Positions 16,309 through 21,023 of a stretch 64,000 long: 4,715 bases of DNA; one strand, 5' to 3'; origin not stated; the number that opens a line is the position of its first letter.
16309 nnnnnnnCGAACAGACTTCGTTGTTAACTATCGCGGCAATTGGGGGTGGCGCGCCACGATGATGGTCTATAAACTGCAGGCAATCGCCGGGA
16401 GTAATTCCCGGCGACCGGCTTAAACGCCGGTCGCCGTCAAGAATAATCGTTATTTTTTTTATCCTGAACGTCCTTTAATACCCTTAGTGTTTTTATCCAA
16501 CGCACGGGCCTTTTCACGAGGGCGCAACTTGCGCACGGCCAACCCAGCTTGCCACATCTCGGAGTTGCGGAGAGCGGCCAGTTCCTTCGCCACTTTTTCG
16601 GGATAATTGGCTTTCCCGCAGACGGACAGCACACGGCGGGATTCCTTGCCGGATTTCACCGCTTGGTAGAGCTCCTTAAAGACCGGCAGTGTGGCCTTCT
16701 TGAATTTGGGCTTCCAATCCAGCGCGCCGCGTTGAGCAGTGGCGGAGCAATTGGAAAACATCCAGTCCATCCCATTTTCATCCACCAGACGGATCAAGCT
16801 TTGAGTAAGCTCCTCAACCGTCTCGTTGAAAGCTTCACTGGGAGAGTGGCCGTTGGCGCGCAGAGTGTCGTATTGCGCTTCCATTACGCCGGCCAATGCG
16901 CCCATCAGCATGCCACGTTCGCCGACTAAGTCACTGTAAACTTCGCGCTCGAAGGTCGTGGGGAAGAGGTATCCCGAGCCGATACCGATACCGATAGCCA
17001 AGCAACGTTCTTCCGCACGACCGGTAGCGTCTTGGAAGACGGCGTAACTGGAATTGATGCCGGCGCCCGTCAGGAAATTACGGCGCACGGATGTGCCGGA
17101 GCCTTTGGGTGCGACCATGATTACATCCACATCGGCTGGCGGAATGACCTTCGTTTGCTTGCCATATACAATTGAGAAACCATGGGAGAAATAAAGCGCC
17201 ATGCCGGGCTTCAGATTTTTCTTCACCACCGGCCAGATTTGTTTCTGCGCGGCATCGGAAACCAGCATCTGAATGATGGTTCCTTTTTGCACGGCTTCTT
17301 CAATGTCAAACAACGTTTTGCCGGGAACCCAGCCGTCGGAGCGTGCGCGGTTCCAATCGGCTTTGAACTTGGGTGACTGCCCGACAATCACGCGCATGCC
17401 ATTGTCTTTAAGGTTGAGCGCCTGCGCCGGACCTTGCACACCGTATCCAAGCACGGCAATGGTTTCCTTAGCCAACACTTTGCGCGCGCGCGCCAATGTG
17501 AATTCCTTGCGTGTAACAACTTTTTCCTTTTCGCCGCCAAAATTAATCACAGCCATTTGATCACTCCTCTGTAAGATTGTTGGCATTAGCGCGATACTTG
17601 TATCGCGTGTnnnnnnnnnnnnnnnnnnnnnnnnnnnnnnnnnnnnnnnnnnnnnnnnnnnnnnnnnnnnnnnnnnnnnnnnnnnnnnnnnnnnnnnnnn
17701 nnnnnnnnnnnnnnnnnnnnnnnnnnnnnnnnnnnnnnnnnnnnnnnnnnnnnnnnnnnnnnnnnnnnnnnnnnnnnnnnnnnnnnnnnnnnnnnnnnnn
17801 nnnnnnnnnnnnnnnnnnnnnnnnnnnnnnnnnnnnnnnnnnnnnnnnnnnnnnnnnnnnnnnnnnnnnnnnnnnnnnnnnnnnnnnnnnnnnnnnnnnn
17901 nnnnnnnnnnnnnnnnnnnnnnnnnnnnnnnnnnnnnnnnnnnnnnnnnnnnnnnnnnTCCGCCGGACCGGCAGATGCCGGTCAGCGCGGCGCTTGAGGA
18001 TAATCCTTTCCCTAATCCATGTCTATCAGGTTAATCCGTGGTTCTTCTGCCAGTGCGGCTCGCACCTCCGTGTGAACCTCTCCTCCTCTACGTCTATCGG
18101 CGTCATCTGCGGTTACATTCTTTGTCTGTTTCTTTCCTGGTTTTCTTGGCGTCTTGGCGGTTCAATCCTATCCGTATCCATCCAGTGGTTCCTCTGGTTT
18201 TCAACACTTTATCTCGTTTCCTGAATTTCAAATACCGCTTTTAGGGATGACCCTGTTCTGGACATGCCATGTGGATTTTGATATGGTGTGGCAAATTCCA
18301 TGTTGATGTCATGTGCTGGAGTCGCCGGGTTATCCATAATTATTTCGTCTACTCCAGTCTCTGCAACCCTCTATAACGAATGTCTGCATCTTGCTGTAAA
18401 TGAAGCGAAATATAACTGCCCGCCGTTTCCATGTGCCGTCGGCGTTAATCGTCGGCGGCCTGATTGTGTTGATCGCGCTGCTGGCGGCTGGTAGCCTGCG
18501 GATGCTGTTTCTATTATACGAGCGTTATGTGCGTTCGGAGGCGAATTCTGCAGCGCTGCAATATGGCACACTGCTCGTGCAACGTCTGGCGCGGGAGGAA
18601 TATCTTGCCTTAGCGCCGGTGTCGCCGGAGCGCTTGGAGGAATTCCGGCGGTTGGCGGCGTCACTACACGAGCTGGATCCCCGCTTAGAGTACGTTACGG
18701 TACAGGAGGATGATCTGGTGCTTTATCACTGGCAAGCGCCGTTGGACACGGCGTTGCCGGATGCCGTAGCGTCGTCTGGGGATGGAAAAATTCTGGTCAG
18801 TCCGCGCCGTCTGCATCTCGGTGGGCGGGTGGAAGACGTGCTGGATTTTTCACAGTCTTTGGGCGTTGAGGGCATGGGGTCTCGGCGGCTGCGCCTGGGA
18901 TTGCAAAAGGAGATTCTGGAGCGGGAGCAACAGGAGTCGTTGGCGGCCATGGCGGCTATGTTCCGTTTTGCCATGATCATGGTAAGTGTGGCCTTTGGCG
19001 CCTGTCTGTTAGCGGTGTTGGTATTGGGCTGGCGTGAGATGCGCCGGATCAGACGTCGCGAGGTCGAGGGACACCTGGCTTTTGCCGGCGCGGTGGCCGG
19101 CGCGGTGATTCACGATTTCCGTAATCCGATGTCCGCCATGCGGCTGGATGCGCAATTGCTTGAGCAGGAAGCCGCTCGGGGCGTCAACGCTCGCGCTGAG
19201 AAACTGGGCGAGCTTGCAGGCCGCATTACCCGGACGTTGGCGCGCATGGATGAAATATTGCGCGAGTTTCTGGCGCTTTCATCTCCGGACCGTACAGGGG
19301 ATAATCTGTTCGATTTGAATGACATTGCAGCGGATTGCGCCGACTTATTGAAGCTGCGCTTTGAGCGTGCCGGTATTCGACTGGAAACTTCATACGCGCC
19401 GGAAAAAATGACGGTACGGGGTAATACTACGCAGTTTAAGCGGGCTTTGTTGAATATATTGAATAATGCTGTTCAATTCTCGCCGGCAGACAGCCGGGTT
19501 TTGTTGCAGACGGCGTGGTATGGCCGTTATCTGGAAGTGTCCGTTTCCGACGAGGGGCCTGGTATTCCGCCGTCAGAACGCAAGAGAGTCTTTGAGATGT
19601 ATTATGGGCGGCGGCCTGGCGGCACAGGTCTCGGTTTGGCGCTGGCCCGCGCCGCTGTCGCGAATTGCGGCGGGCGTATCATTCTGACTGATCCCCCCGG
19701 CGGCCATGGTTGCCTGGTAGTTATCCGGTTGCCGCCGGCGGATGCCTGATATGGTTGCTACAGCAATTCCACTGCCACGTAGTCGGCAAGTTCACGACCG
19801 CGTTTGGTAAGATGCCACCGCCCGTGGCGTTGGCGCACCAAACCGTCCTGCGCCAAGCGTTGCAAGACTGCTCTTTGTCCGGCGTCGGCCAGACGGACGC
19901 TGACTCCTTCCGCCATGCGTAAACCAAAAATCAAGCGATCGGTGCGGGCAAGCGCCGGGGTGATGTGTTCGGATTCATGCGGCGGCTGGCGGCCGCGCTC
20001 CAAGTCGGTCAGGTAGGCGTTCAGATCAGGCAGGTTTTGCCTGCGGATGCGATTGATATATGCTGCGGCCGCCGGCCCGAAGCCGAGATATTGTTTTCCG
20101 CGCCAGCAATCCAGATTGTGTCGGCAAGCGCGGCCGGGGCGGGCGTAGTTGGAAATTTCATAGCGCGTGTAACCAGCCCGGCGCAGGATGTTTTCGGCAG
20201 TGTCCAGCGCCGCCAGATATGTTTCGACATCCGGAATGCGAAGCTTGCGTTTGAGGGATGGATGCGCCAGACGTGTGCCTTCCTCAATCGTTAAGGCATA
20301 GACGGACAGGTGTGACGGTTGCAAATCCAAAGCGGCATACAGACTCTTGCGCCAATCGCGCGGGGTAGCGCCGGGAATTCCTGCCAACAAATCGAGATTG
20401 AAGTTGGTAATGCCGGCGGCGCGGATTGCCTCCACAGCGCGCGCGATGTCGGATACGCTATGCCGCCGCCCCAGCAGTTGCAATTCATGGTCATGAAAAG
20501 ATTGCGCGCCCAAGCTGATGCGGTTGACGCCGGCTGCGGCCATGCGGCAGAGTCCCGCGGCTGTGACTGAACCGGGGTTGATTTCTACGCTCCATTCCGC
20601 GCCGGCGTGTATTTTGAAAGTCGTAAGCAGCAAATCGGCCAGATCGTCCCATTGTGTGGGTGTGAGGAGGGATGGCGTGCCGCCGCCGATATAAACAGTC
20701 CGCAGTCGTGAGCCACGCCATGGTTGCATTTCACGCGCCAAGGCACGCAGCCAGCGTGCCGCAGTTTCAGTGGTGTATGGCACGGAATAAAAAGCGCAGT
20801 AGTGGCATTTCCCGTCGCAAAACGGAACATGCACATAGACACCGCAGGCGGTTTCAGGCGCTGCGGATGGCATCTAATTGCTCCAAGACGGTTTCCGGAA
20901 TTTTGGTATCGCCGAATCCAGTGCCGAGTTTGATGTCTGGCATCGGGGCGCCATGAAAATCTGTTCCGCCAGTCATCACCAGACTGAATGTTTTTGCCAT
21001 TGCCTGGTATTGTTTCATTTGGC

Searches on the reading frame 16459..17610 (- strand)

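Call 62: search_protein_families(library=pfam, proteins=[window:16459-17610:-], max_evalue=0.001)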
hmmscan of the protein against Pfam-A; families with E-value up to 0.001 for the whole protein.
window:16459-17610:- (383 aa): 2 families
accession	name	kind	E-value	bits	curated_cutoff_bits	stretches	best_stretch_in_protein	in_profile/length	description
PF07991.19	KARI_N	-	8.7e-45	152.7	20.6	1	46-212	2-161/165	Acetohydroxy acid isomeroreductase, NADPH-binding domain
PF01450.25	KARI_C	-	1.2e-39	136.3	29.1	1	220-364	1-143/144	Ketol-acid reductoisomerase, C-terminal domain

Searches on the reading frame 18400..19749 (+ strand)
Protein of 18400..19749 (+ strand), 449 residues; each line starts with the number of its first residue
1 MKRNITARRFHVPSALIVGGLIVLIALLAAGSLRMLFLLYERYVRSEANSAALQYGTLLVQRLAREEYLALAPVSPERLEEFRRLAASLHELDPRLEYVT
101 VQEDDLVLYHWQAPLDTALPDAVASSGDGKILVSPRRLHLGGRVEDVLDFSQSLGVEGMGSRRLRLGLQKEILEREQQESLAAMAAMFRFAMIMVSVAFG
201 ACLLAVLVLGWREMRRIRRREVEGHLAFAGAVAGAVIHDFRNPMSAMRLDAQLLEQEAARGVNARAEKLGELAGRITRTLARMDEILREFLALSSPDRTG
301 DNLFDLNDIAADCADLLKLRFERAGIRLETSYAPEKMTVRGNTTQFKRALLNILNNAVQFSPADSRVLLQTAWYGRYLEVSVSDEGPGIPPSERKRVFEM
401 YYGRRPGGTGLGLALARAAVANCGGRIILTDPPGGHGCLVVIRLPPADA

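Call 62: search_protein_families(library=pfam, proteins=[window:18400-19749:+], max_evalue=0.001)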
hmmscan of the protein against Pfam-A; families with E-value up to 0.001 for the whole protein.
window:18400-19749:+ (449 aa): 2 families
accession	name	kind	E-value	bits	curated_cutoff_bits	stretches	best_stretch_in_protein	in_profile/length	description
PF02518.31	HATPase_c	-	2.2e-20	73.6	26.4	1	342-446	2-109/111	Histidine kinase-, DNA gyrase B-, and HSP90-like ATPase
PF00512.31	HisKA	-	8.3e-09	35.8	26.9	1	235-297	8-64/66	His Kinase A (phospho-acceptor) domain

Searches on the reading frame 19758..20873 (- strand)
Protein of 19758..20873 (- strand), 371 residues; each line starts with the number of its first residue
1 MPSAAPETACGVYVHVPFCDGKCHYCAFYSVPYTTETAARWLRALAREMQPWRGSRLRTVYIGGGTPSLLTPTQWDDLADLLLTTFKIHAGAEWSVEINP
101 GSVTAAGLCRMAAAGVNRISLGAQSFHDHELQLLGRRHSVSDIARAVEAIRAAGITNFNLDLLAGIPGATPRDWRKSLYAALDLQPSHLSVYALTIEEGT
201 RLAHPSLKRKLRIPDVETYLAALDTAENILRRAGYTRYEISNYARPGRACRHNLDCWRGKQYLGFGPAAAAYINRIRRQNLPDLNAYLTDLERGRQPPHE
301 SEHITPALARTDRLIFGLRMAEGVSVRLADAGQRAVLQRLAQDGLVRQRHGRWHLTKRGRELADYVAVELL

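Call 73: search_protein_families(library=pfam, proteins=[window:19758-20873:-], max_evalue=0.001)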
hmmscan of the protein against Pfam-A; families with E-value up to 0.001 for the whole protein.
window:19758-20873:- (371 aa): 2 families
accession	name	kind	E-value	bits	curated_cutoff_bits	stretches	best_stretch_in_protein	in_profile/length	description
PF04055.27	Radical_SAM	-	1.2e-24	87.7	29.5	1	13-176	1-161/166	Radical SAM superfamily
PF06969.22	HemN_C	-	1.5e-05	25.4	24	1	310-361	7-66/67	HemN C-terminal domain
